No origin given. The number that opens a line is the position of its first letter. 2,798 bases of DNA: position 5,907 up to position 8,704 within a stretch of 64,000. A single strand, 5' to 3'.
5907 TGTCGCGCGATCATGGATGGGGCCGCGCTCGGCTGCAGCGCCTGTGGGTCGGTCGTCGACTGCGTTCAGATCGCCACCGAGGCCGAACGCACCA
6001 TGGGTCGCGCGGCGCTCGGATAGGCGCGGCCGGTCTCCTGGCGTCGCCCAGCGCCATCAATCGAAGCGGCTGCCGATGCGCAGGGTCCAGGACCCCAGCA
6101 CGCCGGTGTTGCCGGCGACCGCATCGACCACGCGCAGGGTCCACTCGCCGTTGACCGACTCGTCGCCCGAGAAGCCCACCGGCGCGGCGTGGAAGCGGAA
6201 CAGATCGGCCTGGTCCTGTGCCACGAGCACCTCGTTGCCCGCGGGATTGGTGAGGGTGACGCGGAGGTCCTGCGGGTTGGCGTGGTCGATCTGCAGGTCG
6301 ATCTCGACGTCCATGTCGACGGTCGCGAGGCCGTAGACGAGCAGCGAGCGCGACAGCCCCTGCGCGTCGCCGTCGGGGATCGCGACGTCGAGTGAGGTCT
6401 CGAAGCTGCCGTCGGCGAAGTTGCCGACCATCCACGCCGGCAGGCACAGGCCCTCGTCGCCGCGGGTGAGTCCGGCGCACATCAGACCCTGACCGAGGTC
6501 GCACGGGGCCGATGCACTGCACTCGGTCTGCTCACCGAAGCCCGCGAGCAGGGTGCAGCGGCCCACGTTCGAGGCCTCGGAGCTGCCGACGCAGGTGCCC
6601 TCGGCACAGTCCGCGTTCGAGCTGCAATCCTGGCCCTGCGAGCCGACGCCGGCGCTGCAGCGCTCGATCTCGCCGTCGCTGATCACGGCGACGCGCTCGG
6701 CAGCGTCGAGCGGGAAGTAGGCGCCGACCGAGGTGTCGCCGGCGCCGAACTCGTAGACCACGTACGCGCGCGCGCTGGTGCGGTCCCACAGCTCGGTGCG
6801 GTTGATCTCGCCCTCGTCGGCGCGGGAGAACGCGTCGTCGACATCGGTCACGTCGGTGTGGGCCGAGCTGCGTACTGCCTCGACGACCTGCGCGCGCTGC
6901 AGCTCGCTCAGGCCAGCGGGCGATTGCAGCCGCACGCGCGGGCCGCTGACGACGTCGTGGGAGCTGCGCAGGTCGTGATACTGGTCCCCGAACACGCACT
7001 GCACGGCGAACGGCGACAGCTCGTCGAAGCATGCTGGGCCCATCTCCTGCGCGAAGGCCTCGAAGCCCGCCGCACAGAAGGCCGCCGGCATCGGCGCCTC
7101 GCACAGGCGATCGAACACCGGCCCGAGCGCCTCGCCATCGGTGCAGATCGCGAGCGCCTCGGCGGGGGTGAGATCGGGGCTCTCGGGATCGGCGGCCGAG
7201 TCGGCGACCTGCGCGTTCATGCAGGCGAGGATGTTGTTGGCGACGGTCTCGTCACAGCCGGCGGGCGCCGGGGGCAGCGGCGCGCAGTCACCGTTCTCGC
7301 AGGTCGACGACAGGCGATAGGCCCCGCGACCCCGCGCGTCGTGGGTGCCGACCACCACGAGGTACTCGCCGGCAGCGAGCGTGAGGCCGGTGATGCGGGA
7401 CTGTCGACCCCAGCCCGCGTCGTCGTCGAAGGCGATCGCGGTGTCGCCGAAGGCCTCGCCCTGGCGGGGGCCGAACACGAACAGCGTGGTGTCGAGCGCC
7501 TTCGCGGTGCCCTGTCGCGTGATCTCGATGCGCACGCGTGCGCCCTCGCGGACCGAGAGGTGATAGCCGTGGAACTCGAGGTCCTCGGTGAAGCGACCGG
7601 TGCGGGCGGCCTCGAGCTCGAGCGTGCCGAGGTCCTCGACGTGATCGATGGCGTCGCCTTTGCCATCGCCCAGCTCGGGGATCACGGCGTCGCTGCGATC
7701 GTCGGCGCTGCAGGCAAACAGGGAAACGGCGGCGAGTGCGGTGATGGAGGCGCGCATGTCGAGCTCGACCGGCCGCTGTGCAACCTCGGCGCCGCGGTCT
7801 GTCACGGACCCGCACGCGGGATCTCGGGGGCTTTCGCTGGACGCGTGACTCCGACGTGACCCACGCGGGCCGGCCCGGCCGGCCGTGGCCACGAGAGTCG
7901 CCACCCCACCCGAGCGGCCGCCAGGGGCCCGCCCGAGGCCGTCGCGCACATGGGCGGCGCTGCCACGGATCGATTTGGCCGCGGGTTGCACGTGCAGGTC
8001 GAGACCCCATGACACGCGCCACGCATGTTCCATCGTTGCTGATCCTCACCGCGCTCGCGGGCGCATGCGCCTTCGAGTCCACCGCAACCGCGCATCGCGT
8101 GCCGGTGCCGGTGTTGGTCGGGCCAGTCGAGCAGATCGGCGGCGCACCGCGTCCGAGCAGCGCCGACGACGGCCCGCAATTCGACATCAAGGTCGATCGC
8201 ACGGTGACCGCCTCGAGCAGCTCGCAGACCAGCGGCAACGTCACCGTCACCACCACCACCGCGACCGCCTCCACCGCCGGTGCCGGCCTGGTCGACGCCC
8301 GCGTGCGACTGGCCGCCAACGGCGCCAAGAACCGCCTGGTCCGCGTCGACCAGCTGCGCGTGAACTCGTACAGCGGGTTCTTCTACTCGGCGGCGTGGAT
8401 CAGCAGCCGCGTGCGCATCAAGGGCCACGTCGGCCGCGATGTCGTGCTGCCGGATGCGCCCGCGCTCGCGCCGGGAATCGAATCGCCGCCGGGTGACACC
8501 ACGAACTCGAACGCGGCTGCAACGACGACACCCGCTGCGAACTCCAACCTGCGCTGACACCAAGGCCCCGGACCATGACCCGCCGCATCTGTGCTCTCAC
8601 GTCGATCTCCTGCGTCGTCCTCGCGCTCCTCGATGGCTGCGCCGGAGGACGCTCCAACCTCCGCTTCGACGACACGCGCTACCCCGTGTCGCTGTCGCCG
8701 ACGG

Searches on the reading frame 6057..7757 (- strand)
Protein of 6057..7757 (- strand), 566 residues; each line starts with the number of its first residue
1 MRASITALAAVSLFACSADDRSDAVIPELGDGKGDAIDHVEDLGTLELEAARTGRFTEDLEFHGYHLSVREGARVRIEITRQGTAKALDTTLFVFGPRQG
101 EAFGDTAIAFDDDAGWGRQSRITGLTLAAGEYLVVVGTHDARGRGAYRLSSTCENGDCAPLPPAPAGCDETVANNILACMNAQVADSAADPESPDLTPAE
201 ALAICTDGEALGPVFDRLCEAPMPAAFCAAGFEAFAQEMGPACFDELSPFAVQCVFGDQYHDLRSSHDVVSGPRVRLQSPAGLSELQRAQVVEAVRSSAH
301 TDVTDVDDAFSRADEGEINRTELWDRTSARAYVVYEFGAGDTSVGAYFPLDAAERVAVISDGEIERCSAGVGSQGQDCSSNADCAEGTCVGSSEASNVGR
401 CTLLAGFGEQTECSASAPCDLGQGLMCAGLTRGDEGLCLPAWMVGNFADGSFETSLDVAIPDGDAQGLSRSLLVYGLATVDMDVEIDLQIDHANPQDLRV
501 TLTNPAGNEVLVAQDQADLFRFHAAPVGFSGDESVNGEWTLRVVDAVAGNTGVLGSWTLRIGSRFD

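Call 13: search_protein_families(library=pfam, proteins=[window:6057-7757:-], max_evalue=1)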
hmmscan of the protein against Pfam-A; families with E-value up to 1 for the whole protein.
window:6057-7757:- (566 aa): 2 families
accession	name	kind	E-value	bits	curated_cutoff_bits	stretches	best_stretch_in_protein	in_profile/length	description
PF01483.27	P_proprotein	-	1.4e-12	47.9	21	1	483-561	3-86/86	Proprotein convertase P-domain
PF00864.24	P2X_receptor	-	0.079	12.4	27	1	358-419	95-153/361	ATP P2X receptor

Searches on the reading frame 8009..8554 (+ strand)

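Call 13: search_protein_families(library=pfam, proteins=[window:8009-8554:+], max_evalue=1)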
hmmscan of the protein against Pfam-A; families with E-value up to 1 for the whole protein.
window:8009-8554:+ (182 aa): 1 family
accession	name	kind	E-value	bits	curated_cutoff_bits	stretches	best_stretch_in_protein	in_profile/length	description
PF13567.11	DUF4131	-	0.18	11.9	31.6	1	9-88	34-116/165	Domain of unknown function (DUF4131)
